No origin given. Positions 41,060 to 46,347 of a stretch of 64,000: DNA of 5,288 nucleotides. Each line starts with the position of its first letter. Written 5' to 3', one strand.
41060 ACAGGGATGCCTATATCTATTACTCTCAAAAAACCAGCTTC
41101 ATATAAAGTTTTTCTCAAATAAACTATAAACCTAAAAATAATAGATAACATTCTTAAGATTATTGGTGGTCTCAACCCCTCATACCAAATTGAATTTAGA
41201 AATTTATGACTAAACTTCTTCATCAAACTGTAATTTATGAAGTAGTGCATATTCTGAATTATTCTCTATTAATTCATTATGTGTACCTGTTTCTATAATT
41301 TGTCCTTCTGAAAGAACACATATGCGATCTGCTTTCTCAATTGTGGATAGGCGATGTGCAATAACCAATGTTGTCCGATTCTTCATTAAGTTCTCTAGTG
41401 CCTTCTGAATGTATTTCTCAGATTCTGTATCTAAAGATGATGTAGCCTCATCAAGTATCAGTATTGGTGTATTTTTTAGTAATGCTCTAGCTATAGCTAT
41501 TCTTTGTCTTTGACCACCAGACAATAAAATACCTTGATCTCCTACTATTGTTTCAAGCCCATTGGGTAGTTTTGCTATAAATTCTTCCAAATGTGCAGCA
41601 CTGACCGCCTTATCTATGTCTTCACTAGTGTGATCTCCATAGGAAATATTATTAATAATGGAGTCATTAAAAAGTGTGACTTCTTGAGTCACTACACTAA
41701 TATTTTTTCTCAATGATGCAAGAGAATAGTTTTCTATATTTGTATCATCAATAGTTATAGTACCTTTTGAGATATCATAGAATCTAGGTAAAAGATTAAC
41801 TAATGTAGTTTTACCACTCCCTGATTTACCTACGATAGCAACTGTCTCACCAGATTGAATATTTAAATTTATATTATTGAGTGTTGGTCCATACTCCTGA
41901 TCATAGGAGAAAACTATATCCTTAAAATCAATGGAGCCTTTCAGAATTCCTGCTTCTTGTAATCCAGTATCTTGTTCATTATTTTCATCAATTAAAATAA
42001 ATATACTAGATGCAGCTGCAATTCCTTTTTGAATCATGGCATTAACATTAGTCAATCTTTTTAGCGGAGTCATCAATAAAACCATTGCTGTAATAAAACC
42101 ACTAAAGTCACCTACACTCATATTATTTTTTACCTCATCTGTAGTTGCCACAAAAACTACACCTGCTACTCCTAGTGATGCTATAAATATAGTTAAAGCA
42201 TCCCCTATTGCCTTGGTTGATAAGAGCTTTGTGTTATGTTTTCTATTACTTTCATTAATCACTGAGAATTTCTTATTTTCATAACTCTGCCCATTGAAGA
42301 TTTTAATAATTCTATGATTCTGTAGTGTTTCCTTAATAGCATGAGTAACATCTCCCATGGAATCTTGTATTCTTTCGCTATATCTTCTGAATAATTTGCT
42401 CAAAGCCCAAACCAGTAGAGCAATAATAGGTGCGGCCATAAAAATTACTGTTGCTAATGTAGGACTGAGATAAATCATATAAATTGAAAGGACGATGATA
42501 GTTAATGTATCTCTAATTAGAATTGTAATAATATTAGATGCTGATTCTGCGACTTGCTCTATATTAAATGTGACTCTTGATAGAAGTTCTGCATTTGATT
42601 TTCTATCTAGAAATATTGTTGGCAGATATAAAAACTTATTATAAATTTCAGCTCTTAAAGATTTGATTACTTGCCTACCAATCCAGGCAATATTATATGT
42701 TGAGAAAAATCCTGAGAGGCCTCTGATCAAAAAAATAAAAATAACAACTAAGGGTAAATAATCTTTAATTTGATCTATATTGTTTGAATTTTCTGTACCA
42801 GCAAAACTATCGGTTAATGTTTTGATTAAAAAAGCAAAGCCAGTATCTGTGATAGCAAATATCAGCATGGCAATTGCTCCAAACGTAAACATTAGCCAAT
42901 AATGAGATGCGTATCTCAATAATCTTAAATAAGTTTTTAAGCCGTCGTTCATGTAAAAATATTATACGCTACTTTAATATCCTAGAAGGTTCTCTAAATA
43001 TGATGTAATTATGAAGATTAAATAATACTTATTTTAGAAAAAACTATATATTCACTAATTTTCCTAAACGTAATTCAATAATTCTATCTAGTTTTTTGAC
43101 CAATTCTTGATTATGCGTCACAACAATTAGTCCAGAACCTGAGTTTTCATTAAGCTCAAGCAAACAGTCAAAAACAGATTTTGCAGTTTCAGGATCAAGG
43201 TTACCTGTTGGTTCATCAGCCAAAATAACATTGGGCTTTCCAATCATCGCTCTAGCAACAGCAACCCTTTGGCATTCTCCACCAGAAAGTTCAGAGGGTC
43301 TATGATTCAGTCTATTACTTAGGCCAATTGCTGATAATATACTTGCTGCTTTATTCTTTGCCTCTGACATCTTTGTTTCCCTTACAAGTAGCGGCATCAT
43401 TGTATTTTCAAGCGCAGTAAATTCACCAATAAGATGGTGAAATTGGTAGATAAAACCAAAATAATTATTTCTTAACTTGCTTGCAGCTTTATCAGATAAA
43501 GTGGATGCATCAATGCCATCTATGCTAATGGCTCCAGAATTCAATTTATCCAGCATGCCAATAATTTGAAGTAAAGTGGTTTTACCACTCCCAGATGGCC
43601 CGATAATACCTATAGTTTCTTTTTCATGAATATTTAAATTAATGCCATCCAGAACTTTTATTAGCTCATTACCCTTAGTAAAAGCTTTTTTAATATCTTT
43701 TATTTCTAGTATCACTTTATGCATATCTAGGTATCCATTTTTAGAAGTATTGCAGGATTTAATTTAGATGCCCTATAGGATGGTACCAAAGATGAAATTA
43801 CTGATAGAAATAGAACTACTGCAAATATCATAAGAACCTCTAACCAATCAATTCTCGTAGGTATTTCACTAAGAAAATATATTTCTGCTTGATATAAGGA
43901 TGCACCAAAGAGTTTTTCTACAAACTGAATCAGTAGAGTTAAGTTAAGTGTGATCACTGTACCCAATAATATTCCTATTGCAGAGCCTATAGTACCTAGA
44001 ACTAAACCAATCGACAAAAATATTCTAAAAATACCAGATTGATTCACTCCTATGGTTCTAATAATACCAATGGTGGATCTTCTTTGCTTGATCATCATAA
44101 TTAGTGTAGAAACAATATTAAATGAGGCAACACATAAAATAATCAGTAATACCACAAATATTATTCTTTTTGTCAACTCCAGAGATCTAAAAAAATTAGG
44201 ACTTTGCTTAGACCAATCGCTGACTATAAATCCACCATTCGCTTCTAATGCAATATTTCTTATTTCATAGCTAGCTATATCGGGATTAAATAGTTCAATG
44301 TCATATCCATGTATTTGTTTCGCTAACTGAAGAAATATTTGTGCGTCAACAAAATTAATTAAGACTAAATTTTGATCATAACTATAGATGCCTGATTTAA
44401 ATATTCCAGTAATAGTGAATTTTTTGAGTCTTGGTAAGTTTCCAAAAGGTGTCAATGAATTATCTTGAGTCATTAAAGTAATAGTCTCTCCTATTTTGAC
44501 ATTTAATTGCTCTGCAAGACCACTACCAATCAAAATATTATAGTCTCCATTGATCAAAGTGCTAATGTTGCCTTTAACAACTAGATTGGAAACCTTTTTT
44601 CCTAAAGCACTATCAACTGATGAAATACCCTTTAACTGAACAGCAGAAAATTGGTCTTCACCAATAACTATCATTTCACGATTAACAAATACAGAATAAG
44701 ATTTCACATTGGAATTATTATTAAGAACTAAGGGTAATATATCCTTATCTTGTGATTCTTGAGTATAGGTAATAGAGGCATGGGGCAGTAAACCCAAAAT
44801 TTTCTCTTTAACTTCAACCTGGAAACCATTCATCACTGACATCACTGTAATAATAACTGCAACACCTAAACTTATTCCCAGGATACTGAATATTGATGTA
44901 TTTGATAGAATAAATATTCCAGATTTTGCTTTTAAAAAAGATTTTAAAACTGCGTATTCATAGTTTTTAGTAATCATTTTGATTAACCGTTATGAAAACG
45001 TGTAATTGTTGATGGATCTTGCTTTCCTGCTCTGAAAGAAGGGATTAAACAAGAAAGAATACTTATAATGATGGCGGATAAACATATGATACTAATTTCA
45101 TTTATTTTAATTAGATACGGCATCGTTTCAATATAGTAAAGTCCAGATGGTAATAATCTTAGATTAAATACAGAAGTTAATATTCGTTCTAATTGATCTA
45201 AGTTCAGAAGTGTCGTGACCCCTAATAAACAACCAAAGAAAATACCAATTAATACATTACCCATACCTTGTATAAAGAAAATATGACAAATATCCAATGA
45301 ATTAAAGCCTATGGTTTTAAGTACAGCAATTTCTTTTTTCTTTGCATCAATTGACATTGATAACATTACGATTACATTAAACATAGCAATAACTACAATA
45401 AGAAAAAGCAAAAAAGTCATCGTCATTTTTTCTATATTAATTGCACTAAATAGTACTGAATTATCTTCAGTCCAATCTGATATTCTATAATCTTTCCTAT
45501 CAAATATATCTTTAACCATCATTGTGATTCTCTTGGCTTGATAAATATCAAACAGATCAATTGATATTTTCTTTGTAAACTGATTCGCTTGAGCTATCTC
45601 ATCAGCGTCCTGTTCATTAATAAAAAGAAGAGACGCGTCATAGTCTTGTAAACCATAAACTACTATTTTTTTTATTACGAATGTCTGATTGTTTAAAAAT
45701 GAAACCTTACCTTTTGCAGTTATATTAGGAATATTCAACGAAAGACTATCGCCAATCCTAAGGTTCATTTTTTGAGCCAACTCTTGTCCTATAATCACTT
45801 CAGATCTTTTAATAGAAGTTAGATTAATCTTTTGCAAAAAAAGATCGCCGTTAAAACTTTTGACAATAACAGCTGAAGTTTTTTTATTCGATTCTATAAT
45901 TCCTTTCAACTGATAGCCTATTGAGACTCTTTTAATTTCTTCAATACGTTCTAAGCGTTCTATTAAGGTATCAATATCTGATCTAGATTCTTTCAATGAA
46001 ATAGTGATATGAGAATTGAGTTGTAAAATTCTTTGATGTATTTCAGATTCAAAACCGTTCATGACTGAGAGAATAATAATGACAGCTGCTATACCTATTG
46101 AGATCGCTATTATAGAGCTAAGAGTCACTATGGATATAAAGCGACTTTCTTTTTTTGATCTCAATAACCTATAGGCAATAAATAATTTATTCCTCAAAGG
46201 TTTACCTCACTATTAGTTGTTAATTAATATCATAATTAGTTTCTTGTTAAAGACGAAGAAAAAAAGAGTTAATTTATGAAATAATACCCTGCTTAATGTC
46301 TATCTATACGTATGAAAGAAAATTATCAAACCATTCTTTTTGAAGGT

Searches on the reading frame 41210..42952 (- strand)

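Call 49: search_protein_families(library=pfam, proteins=[window:41210-42952:-])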
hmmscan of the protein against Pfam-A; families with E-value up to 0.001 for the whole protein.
window:41210-42952:- (580 aa): 10 families
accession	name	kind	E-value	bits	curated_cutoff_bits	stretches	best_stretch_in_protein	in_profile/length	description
PF00664.28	ABC_membrane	-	5.6e-43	148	28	1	27-297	6-274/274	ABC transporter transmembrane region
PF00005.33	ABC_tran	-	6.2e-35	121.2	25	1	358-505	1-137/137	ABC transporter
PF02463.25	SMC_N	-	4.2e-09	36.6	40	1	400-547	55-211/220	RecF/RecN/SMC N terminal domain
PF00270.35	DEAD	-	1.3e-05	25.5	26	1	365-530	11-155/167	DEAD/DEAH box helicase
PF13401.12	AAA_22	-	3.4e-05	24.6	27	1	371-521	8-109/130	AAA domain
PF03193.22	RsgA_GTPase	-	0.00049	20.4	30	0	347-394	86-132/174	RsgA GTPase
PF19263.5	DUF5906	-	0.00068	20.7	27.6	0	373-426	1-56/114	Family of unknown function (DUF5906)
PF13479.12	AAA_24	-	0.00075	19.8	27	0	370-470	4-69/195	AAA domain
PF13191.12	AAA_16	-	0.00081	20.4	32.6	0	366-521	22-158/167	AAA ATPase domain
PF09818.15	ABC_ATPase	-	0.00086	18.8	23.2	0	447-507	129-188/283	P-loop domain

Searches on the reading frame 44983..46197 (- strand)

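Call 49: search_protein_families(library=pfam, proteins=[window:44983-46197:-])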
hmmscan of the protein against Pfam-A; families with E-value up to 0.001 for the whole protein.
window:44983-46197:- (404 aa): 2 families
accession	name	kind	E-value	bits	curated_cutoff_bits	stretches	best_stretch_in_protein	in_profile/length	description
PF02687.27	FtsX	-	3.1e-13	50.3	25.5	1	262-395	2-120/120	FtsX-like permease C-terminal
PF12704.14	MacB_PCD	-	5.3e-10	40.4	27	1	26-164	2-153/207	MacB-like periplasmic core domain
